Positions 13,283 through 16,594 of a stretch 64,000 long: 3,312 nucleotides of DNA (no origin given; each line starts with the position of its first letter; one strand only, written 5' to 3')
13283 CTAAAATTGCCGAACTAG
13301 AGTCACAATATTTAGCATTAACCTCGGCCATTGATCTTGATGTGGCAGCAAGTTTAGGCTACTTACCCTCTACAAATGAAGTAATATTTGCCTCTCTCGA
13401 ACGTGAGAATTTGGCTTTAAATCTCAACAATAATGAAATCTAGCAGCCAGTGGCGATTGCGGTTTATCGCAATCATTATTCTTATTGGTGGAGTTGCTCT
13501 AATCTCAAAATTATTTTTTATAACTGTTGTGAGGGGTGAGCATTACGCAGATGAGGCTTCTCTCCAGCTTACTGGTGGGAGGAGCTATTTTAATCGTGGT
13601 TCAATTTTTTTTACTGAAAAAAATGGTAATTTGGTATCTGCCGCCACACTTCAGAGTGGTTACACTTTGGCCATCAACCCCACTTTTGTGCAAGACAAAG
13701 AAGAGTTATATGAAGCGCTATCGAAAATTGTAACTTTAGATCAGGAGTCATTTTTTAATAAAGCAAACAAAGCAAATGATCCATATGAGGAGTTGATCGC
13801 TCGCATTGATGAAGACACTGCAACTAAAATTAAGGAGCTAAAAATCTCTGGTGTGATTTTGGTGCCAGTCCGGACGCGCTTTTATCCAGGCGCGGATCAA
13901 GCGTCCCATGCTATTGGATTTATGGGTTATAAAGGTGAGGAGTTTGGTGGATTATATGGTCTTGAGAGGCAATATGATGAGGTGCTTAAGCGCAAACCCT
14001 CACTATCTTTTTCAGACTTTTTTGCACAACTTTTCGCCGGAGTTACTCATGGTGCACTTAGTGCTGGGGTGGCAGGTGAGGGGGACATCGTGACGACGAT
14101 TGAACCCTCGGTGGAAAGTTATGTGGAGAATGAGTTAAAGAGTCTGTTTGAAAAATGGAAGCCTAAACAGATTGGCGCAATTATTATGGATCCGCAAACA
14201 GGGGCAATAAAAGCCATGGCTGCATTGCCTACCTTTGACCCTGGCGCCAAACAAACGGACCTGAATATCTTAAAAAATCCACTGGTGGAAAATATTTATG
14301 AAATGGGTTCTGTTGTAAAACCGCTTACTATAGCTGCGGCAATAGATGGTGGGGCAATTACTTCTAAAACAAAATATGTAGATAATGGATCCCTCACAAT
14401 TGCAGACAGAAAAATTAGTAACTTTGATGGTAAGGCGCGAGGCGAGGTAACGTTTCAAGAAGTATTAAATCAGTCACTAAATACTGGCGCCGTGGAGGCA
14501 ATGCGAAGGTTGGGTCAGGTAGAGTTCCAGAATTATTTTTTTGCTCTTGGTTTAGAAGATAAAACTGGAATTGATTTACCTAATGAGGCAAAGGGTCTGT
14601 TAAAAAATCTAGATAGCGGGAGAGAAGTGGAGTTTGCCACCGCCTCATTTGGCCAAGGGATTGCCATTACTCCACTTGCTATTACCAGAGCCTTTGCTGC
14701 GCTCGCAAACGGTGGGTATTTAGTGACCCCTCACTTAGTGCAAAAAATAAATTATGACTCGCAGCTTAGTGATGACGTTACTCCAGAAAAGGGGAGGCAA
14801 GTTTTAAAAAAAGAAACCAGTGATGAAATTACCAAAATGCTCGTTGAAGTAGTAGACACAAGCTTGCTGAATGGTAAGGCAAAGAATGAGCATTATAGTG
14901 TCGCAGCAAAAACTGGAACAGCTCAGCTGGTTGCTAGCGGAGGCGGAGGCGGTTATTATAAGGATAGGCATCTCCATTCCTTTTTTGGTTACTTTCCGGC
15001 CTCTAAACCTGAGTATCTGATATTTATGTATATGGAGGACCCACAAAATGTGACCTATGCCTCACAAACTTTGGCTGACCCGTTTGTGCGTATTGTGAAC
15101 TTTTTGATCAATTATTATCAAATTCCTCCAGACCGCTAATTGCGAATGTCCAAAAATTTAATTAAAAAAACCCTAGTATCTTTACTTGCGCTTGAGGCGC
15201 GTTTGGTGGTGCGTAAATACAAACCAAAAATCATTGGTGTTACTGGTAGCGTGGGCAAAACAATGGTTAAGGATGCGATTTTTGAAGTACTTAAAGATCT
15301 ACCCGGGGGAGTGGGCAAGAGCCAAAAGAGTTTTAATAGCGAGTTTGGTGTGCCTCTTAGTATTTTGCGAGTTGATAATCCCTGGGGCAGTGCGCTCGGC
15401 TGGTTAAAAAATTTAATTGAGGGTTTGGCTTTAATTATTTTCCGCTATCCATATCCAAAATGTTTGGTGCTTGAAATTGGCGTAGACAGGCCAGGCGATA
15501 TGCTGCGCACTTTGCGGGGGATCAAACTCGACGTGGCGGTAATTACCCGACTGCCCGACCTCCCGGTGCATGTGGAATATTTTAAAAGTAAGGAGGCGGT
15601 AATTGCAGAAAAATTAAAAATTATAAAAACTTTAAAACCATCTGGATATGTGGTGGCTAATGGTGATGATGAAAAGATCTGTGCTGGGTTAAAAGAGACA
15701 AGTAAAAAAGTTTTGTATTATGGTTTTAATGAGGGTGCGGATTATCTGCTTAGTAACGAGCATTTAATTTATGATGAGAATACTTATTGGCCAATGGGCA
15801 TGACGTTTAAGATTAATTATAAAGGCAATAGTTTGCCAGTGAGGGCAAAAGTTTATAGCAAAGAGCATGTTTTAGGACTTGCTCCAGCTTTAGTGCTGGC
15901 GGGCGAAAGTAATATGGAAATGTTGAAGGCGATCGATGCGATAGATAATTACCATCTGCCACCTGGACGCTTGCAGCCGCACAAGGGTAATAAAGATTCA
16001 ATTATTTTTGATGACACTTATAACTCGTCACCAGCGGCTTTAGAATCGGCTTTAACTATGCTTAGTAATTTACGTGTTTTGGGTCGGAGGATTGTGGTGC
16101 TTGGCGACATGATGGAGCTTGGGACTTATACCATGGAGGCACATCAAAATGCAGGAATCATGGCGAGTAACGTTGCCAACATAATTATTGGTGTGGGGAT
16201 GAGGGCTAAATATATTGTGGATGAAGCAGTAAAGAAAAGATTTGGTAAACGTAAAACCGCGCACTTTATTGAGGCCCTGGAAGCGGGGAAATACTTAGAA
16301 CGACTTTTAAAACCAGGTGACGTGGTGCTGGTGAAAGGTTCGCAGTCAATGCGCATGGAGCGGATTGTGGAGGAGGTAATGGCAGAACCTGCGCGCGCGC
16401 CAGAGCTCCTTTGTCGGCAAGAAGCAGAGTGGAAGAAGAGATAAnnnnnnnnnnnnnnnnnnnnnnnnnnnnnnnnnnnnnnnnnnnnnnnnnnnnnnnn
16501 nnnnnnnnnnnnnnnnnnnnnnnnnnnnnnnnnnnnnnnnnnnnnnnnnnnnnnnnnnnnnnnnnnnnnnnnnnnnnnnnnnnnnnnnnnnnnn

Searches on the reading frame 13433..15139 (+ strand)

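Call 90: search_protein_families(library=pfam, proteins=[window:13433-15139:+], max_evalue=0.001)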
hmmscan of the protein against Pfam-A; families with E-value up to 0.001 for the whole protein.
window:13433-15139:+ (568 aa): 2 families
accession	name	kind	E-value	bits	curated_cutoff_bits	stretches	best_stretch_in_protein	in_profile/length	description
PF00905.27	Transpeptidase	-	1.7e-67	228.2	22.1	1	248-553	2-295/299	Penicillin binding protein transpeptidase domain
PF03717.20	PBP_dimer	-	5.3e-08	33.9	24.4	1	55-186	6-159/180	Penicillin-binding Protein dimerisation domain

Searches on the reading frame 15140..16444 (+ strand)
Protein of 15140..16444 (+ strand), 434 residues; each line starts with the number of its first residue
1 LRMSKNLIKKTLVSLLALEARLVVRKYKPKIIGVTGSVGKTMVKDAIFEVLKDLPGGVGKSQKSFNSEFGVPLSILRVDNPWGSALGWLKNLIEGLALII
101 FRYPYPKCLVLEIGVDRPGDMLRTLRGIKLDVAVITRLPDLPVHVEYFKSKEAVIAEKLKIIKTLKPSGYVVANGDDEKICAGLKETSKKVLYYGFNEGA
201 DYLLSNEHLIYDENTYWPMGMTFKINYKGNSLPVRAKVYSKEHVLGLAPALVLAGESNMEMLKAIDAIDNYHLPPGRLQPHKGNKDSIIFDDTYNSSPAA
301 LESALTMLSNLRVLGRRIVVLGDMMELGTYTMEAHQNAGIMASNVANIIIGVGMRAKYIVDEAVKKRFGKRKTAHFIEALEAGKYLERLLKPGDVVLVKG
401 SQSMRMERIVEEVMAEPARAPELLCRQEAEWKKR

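Call 90: search_protein_families(library=pfam, proteins=[window:15140-16444:+], max_evalue=0.001)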
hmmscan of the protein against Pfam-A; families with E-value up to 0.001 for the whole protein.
window:15140-16444:+ (434 aa): 2 families
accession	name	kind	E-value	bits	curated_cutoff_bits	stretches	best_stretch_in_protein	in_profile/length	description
PF08245.18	Mur_ligase_M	-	4.5e-20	72.9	24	1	107-211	58-161/200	Mur ligase middle domain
PF02875.26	Mur_ligase_C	-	4.4e-15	57.1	28.4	1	276-401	1-126/127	Mur ligase, glutamate ligase domain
